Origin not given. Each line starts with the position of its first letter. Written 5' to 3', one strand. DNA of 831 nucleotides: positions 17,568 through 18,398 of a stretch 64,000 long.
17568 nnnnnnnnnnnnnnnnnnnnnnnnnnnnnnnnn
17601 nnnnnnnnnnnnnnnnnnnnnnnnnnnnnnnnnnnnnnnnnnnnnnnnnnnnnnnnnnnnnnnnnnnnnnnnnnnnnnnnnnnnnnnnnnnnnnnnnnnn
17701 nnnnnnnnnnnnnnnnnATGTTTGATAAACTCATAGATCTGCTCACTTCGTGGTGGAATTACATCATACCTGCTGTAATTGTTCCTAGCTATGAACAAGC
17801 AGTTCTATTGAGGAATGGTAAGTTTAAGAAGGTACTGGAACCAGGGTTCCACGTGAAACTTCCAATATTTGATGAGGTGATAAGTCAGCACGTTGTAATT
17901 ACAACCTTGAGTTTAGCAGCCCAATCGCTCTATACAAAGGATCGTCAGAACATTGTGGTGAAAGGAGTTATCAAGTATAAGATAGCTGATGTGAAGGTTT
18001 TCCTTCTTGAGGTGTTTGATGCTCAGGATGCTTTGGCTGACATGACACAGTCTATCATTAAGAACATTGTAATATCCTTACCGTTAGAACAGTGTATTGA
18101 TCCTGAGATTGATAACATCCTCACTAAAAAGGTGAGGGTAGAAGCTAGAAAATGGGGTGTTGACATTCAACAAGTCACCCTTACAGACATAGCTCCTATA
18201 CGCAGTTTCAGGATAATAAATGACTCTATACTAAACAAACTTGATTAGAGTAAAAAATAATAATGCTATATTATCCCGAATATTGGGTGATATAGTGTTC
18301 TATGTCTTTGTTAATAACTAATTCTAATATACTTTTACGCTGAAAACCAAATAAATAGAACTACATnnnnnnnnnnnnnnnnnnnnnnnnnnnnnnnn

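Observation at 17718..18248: SPFH/band-7 (stomatin/HflKC-like) protein encoded between portal and scaffold genes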

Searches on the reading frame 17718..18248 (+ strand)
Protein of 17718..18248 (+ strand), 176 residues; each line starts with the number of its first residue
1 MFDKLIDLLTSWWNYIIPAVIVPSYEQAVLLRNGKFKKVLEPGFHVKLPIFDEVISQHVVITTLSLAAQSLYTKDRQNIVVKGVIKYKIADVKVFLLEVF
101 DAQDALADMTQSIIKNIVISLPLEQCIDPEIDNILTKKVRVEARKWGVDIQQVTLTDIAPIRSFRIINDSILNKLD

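Call 3: search_protein_families(library=pfam, proteins=[window:17718-18248:+], max_evalue=0.01)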
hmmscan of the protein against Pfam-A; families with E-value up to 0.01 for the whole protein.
window:17718-18248:+ (176 aa): 1 family
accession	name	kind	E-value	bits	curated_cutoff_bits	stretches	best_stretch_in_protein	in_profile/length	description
PF01145.31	Band_7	-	4.4e-24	85.9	23.6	1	21-160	2-147/176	SPFH domain / Band 7 family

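Call 4: search_protein_families(library=phrogs, proteins=[window:17718-18248:+], max_evalue=0.001)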
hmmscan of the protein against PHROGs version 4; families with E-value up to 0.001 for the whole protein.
window:17718-18248:+ (176 aa): 1 family
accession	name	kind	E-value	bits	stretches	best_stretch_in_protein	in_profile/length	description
phrog_200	-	other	1.4e-07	32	1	21-160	103-258/379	lipoprotein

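Call 6: search_dna_similar(query=window:17718-18248:+, collection=phages, mode=protein, max_rows=40, max_evalue=0.001)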
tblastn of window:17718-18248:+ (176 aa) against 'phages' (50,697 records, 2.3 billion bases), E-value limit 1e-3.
Records with a match: 7; places in all: 9; records where one place covers at least 80% of the query: 2.
Best place of each record, by identity: <60% 7.
By first word of the organism name: Salmonella 3; Pectobacterium 2; Caudoviricetes 1; Bacteriophage 1.
By host as written in the record: - 2; Homo sapiens 2; Pectobacterium carotovorum subsp. carotovorum strain CBBL19-1-37 2; Salmonella enterica subsp. enterica serovar Kentucky 1.
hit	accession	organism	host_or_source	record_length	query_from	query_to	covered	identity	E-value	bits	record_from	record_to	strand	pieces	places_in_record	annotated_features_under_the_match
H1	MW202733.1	Caudoviricetes sp.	Manatee Spring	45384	1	169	96%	25.0%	4e-6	51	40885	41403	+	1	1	prohibitin-like protein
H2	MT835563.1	Bacteriophage sp.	human fecal samples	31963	20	165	83%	23.3%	2e-4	47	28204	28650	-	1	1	record has no annotation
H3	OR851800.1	Salmonella phage S.Kent 1-2-1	Salmonella enterica subsp. enterica ...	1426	21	160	80%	24.3%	7e-7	54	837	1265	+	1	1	record has no annotation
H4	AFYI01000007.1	Salmonella enterica subsp. enterica serovar Infantis str. ...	Homo sapiens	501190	26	118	53%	26.9%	4e-4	45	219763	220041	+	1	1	HflK protein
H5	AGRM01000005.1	Salmonella enterica subsp. houtenae str. ATCC BAA-1581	Homo sapiens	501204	26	118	53%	26.9%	7e-4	45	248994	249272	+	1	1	HflK protein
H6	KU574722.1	Pectobacterium phage vB_PcaM_CBB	Pectobacterium carotovorum subsp. ...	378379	22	77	32%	37.5%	4e-4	46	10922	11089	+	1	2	redundant repeat | structural protein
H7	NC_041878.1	Pectobacterium phage vB_PcaM_CBB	Pectobacterium carotovorum subsp. ...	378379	22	77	32%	37.5%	4e-4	46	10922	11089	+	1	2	redundant repeat | structural protein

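Call 8: find_homologous_proteins(query=window:17718-18248:+)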
Query window:17718-18248:+ (176 aa): 693 proteins with E <= 0.001 among 747 candidates; the best 120 are listed.
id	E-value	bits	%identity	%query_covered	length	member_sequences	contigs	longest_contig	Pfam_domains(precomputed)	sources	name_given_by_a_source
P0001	3.8e-105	367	99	100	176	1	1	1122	PF01145.32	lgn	-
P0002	1.0e-104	366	98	100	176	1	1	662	PF01145.32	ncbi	-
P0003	2.0e-103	361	97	100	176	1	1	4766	PF01145.32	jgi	-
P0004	3.3e-103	361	97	100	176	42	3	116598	PF01145.32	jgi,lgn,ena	-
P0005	1.7e-101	355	92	100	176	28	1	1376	PF01145.32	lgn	-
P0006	2.8e-99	348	91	100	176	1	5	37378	PF01145.32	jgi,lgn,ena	jgi:regulator of protease activity HflC (stomatin/prohibitin superfamily)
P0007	4.4e-99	347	90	100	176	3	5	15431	PF01145.32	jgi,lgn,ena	jgi:regulator of protease activity HflC (stomatin/prohibitin superfamily)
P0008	7.0e-99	347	91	100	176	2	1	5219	PF01145.32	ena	-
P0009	7.7e-99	346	91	100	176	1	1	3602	PF01145.32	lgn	-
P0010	1.2e-98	346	89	100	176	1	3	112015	PF01145.32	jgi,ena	jgi:regulator of protease activity HflC (stomatin/prohibitin superfamily)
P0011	1.9e-98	345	91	100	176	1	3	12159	PF01145.32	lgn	-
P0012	3.4e-98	344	90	100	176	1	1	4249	PF01145.32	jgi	jgi:regulator of protease activity HflC (stomatin/prohibitin superfamily)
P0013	4.5e-98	344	89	100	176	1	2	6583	PF01145.32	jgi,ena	jgi:regulator of protease activity HflC (stomatin/prohibitin superfamily)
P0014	6.2e-98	344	89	100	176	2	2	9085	PF01145.32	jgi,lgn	-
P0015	3.7e-97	341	90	100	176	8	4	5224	PF01145.32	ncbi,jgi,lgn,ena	jgi:regulator of protease activity HflC (stomatin/prohibitin superfamily)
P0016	1.2e-96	339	87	100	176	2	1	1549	PF01145.32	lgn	-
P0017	1.6e-96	339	89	100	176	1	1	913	PF01145.32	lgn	-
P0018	4.5e-96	338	89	100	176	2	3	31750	PF01145.32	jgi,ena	jgi:regulator of protease activity HflC (stomatin/prohibitin superfamily)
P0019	9.1e-96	336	86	100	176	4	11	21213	PF01145.32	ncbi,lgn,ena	-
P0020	2.0e-95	335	86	100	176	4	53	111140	PF01145.32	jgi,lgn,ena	-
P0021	3.4e-95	335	88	100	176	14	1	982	PF01145.32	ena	-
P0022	5.8e-95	334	87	100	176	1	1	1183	PF01145.32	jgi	-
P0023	5.8e-95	334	86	100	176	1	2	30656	PF01145.32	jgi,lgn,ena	jgi:regulator of protease activity HflC (stomatin/prohibitin superfamily)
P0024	6.2e-95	334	88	100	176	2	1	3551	PF01145.32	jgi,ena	jgi:regulator of protease activity HflC (stomatin/prohibitin superfamily)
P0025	6.6e-95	334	86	100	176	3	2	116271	PF01145.32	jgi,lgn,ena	jgi:regulator of protease activity HflC (stomatin/prohibitin superfamily)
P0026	7.8e-95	333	86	100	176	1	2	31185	PF01145.32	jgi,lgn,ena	jgi:regulator of protease activity HflC (stomatin/prohibitin superfamily)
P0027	8.4e-95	333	87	100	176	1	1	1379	PF01145.32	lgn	-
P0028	1.1e-94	333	85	100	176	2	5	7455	PF01145.32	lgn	-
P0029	1.2e-94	333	86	100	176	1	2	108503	PF01145.32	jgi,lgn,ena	jgi:regulator of protease activity HflC (stomatin/prohibitin superfamily)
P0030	1.5e-94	333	85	100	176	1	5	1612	PF01145.32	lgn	-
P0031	1.6e-94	332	87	100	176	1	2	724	PF01145.32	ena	-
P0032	1.7e-94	332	85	100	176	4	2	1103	PF01145.32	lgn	-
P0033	2.2e-94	332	86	100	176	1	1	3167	PF01145.32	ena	-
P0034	2.3e-94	332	84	100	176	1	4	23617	PF01145.32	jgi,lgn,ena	-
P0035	2.4e-94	332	86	100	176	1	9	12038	PF01145.32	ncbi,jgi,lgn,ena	-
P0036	3.3e-94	331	85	100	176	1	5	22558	PF01145.32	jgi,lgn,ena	-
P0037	3.3e-94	331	85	100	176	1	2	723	PF01145.32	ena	-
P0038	5.1e-94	331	86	100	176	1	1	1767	PF01145.32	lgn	-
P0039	5.3e-94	331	84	100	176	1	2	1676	PF01145.32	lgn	-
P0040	5.7e-94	331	86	100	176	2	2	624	PF01145.32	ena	-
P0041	6.1e-94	331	84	100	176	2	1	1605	PF01145.32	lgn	-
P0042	6.8e-94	330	84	100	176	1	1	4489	PF01145.32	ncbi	-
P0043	7.1e-94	330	85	100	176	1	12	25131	PF01145.32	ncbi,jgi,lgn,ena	jgi:regulator of protease activity HflC (stomatin/prohibitin superfamily)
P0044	7.2e-94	330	86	100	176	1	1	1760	PF01145.32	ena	-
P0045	7.5e-94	330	86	100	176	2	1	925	PF01145.32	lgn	-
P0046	9.8e-94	330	85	100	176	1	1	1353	PF01145.32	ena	-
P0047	9.8e-94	330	85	100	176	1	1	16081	PF01145.32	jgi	jgi:regulator of protease activity HflC (stomatin/prohibitin superfamily)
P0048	1.1e-93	330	85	100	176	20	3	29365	PF01145.32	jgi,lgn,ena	-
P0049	1.1e-93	330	84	100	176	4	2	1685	PF01145.32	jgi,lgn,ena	-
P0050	1.2e-93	330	86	100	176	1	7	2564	PF01145.32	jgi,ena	jgi:regulator of protease activity HflC (stomatin/prohibitin superfamily)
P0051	1.3e-93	330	86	100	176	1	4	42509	PF01145.32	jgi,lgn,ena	-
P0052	1.5e-93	329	84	100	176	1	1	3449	PF01145.32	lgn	-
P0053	1.9e-93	329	84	100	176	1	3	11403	PF01145.32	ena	-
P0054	2.2e-93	329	86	100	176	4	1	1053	PF01145.32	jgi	jgi:membrane protease subunit HflK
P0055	2.3e-93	329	86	100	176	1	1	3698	PF01145.32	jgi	-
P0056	3.4e-93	328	83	100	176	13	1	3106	PF01145.32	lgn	-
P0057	3.7e-93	328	85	100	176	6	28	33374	PF01145.32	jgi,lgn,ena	jgi:regulator of protease activity HflC (stomatin/prohibitin superfamily)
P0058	3.7e-93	328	85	100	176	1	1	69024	PF01145.32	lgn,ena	-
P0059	4.0e-93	328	84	100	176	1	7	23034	PF01145.32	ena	-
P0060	4.8e-93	328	84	100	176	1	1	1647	PF01145.32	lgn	-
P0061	5.0e-93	328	84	100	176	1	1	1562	PF01145.32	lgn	-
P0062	5.1e-93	328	83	100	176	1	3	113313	PF01145.32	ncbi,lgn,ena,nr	ncbi:MAG: SPFH domain-containing protein [Cytophagia bacterium]|nr:SPFH domain-containing protein [C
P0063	6.1e-93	327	84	100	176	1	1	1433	PF01145.32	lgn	-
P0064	6.8e-93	327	84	100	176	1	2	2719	PF01145.32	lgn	-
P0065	6.9e-93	327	85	100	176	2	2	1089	PF01145.32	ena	-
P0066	9.1e-93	327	82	100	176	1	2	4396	PF01145.32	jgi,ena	jgi:regulator of protease activity HflC (stomatin/prohibitin superfamily)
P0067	9.6e-93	327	83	100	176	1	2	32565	PF01145.32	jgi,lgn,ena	-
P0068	1.2e-92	326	84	100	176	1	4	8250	PF01145.32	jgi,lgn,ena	jgi:regulator of protease activity HflC (stomatin/prohibitin superfamily)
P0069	1.2e-92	326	82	100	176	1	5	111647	PF01145.32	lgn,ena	-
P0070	1.3e-92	326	83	100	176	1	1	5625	PF01145.32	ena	-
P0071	1.3e-92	326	83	100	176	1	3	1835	PF01145.32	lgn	-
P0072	1.6e-92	326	83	100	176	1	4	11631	PF01145.32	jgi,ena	jgi:regulator of protease activity HflC (stomatin/prohibitin superfamily)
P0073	1.7e-92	326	85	100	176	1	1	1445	PF01145.32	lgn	-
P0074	1.8e-92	326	83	100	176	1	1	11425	PF01145.32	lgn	-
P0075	1.9e-92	326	84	100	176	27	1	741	PF01145.32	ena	-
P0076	2.8e-92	325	85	100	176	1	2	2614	PF01145.32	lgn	-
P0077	3.7e-92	325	83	100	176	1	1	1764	PF01145.32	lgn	-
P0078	5.0e-92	324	82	100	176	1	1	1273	PF01145.32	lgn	-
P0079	5.0e-92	324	82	100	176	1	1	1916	PF01145.32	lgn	-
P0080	5.4e-92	324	82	100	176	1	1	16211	PF01145.32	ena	-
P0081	6.4e-92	324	84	100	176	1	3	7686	PF01145.32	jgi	-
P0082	7.6e-92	324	85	100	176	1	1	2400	PF01145.32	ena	-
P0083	7.6e-92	324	82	100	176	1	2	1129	PF01145.32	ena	-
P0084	8.6e-92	324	82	100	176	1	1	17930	PF01145.32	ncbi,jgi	jgi:regulator of protease activity HflC (stomatin/prohibitin superfamily)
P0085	8.7e-92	324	82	100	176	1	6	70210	PF01145.32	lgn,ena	-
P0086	8.9e-92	324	82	100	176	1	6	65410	PF01145.32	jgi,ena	jgi:regulator of protease activity HflC (stomatin/prohibitin superfamily)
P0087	9.5e-92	323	83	100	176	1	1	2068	PF01145.32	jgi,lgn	-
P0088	1.1e-91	323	82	100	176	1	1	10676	PF01145.32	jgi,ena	-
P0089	1.1e-91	323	82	100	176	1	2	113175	PF01145.32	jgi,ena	jgi:regulator of protease activity HflC (stomatin/prohibitin superfamily)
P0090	1.2e-91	323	82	100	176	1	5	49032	PF01145.32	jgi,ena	jgi:regulator of protease activity HflC (stomatin/prohibitin superfamily)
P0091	1.2e-91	323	82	100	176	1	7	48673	PF01145.32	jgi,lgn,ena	jgi:regulator of protease activity HflC (stomatin/prohibitin superfamily)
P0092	1.2e-91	323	82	100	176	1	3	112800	PF01145.32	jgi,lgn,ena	jgi:regulator of protease activity HflC (stomatin/prohibitin superfamily)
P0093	1.4e-91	323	82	100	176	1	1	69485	PF01145.32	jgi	jgi:regulator of protease activity HflC (stomatin/prohibitin superfamily)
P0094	1.5e-91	323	82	100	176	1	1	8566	PF01145.32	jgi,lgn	jgi:regulator of protease activity HflC (stomatin/prohibitin superfamily)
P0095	1.8e-91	323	82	100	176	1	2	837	PF01145.32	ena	-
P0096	2.0e-91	322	81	100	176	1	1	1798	PF01145.32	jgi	jgi:regulator of protease activity HflC (stomatin/prohibitin superfamily)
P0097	2.1e-91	322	98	89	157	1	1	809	PF01145.32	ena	-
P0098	2.2e-91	322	84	100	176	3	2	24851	PF01145.32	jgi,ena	jgi:regulator of protease activity HflC (stomatin/prohibitin superfamily)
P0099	2.4e-91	322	82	100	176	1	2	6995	PF01145.32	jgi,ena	jgi:regulator of protease activity HflC (stomatin/prohibitin superfamily)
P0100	2.4e-91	322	82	100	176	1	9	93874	PF01145.32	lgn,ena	-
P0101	2.7e-91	322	81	100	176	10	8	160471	PF01145.32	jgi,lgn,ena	jgi:regulator of protease activity HflC (stomatin/prohibitin superfamily)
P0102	3.3e-91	322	82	100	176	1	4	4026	PF01145.32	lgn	-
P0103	3.9e-91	321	83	100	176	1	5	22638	PF01145.32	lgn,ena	-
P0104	4.0e-91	321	83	100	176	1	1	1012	PF01145.32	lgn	-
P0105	4.1e-91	321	82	100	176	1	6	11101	PF01145.32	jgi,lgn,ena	jgi:regulator of protease activity HflC (stomatin/prohibitin superfamily)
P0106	4.6e-91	321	81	100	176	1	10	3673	PF01145.32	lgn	-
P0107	4.8e-91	321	82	100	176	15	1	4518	PF01145.32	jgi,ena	jgi:regulator of protease activity HflC (stomatin/prohibitin superfamily)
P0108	5.8e-91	321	81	100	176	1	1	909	PF01145.32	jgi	-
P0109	6.1e-91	321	84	100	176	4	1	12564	PF01145.32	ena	-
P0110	6.3e-91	321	83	100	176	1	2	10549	PF01145.32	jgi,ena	jgi:membrane protease subunit HflK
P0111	6.9e-91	321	81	100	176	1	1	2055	PF01145.32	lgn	-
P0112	7.7e-91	320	81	100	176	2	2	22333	PF01145.32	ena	-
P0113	8.2e-91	320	82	100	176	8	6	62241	PF01145.32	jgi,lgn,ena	jgi:regulator of protease activity HflC (stomatin/prohibitin superfamily)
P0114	1.0e-90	320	83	100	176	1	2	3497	PF01145.32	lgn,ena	-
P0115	1.4e-90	320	81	100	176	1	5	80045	PF01145.32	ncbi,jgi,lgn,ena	jgi:regulator of protease activity HflC (stomatin/prohibitin superfamily)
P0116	1.5e-90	320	82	100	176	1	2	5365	PF01145.32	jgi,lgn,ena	-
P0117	1.6e-90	319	82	100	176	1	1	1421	PF01145.32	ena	-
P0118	2.0e-90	319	82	100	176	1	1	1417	PF01145.32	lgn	-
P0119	2.2e-90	319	81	100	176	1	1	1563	PF01145.32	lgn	-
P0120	2.2e-90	319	81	100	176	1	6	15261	PF01145.32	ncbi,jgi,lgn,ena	-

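Call 9: find_related_loci(query=window:17718-18248:+, collection=viral_contigs, flank=6000)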
Query window:17718-18248:+ (176 aa) in viral_contigs; peptide patterns used: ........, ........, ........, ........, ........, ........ (x = any residue, [..] = any of these).
84 stretches matched a pattern; 73 encode a relative of the query (tblastn E <= 1e-3); 73 distinct loci.
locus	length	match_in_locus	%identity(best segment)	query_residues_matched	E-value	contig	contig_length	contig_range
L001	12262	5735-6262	96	1-176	1e-110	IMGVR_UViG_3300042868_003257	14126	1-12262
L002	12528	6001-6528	86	1-176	8e-103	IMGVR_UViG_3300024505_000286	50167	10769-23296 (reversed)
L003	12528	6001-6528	86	1-176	8e-103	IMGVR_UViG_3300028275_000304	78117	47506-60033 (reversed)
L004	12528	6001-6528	86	1-176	8e-103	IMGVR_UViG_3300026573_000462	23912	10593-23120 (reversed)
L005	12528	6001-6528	86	1-176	8e-103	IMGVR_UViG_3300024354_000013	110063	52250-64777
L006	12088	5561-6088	85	1-176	3e-100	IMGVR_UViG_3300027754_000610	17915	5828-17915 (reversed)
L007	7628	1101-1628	83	1-176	5e-100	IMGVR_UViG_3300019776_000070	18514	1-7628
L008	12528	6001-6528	84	1-176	4e-100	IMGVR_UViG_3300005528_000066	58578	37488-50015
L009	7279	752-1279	84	1-176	9e-100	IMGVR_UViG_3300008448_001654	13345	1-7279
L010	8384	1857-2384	82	1-176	2e-98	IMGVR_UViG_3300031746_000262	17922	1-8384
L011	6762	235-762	82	1-176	1e-98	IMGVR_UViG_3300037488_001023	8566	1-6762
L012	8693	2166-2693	82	1-176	5e-98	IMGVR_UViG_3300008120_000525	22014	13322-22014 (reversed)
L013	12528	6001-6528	82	1-176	6e-98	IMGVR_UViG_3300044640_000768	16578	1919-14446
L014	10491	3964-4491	82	1-176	6e-98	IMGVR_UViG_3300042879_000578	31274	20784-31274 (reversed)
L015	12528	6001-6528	82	1-176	6e-98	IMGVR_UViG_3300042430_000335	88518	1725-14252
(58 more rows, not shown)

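Call 16: search_solved_structures(query=A1, max_evalue=0.01, show_alignments=2)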
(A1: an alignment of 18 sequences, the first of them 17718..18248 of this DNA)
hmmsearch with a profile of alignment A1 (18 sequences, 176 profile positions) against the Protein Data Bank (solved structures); distinct sequences matched with E-value up to 0.01: 18.
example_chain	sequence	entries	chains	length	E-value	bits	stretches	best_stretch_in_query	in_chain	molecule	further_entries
9wmj_A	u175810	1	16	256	1.5e-13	54.3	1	6-162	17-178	Stomatin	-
9wkz_A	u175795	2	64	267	1.7e-13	54.2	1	6-162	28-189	Stomatin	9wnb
9z7u_F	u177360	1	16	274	1.8e-13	54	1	6-162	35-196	Stomatin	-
9zd2_F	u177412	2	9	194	1.8e-13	54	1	5-158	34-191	Stomatin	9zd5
9oh9_A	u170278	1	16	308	2.5e-13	53.6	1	6-162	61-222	Stomatin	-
8z5g_A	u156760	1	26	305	6.4e-10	42.5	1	21-160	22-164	Protein QmcA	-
7wh3_A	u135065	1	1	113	1.4e-07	34.9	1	56-158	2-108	Stomatin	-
4fvj_A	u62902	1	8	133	4.8e-07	33.1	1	51-162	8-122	Stomatin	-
4fvf_A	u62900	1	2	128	5.1e-07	33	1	50-162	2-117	Stomatin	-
7vhq_G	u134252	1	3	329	8.2e-07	32.4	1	13-97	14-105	Modulator of FtsH protease HflC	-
7vhp_G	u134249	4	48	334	8.5e-07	32.3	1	13-97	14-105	Modulator of FtsH protease HflC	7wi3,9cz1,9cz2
9paw_XB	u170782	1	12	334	8.5e-07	32.3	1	13-97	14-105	Modulator of FtsH protease HflC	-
7vhq_E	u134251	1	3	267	1.1e-06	32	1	22-127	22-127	Protein HflK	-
4fvg_A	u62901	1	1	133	1.4e-06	31.6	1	62-162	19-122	Stomatin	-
9paw_XA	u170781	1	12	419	2.7e-06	30.7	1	22-127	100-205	Protein HflK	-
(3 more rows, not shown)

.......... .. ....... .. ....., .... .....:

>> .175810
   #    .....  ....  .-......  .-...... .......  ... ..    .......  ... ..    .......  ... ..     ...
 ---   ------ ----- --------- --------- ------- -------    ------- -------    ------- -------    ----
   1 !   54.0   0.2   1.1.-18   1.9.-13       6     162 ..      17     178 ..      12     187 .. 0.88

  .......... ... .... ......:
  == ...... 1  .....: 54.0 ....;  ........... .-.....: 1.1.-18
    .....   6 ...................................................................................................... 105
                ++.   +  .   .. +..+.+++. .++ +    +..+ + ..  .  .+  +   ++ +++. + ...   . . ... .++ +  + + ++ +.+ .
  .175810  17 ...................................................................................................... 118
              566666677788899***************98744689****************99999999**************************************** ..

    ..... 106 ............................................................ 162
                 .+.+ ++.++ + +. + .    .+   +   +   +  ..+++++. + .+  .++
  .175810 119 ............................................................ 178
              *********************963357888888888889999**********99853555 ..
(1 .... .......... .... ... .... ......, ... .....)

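Call 19: search_protein_families(library=padloc, proteins=[window:17718-18248:+], max_evalue=0.01)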
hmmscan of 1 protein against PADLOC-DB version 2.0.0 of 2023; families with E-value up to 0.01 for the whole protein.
window:17718-18248:+ (176 aa): 0 families

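Call 20: search_protein_families(library=ncbifam, proteins=[window:17718-18248:+], max_evalue=0.01)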
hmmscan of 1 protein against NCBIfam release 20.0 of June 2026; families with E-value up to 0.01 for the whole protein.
window:17718-18248:+ (176 aa): 4 families
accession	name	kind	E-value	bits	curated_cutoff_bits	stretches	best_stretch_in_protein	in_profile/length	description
TIGR01933.1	hflK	equivalog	6e-18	65.2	159.4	1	21-161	3-148/261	FtsH protease activity modulator HflK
TIGR01932.1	hflC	equivalog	1e-11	44.3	134.4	1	28-136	29-150/318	protease modulator HflC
NF008181.0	PRK10930.1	equivalog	1.6e-08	33.8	660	1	26-120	104-198/419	FtsH protease activity modulator HflK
NF008259.0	PRK11029.1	equivalog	2.4e-07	30.1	427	1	31-97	38-105/334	protease modulator HflC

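Call 27: predict_structure(alignment_id=A1)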
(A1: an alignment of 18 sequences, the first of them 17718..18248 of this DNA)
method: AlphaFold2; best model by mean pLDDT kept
length: 176 residues; sequences in the alignment: 18
mean_pLDDT: 64.7   pTM: 0.54
mean pLDDT of the five models: 64.7, 43.2, 39.3, 37.8, 36.9
residues with pLDDT >= 90: 2; 70-90: 83; 50-70: 39; < 50: 52
segments of 3 or more residues with pLDDT < 50: 12-22, 36-58, 92-95, 163-176
pLDDT, mean of each block of 10 residues (from residue 1): 61 42 55 51 36 39 76 82 77 54 80 87 85 89 79 78 46 39
secondary structure, 60 per line:
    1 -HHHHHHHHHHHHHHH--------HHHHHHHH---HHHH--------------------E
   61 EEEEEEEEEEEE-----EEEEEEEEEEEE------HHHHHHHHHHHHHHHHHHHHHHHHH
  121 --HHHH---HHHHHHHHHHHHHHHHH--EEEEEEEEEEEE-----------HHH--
elements in order: H2-16 H25-32 H36-39 E60-72 E78-89 H96-120 H123-126 H130-146 E149-160

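Call 28: search_protein_representatives(alignment_id=A1)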
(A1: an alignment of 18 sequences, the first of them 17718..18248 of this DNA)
Query: 18 sequences, 176 profile positions. Proteins with E-value up to 0.001 (for the whole library): 5107; up to 1e-10: 980; up to 1e-30: 73. The best 150 are listed.
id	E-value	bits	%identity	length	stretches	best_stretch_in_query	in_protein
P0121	4.6e-89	313.3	-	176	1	1-176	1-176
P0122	2.1e-86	304.7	-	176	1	1-176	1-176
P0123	6.3e-54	198.9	-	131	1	1-102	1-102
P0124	8.3e-54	198.5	-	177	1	1-169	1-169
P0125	3.8e-53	196.3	-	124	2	1-71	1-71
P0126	5.1e-53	195.9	-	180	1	1-170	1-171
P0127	2.3e-50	187.3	-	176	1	1-170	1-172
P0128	4.2e-50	186.4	-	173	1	1-170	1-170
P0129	5.0e-48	179.7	-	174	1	1-173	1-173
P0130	2.6e-46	174.1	-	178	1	1-170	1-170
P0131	1.2e-45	172.0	-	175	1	1-169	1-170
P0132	6.8e-45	169.5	-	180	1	5-170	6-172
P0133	1.6e-43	165.0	-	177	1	1-170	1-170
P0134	2.9e-43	164.2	-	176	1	1-171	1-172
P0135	4.4e-43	163.6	-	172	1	1-173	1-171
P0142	5.8e-40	153.4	-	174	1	1-168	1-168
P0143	1.1e-39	152.5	-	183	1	2-172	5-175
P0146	1.4e-39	152.2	-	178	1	1-170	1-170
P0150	3.3e-39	151.0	-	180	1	2-172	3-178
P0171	6.7e-34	133.7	-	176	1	1-170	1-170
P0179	1.5e-32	129.2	-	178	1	1-170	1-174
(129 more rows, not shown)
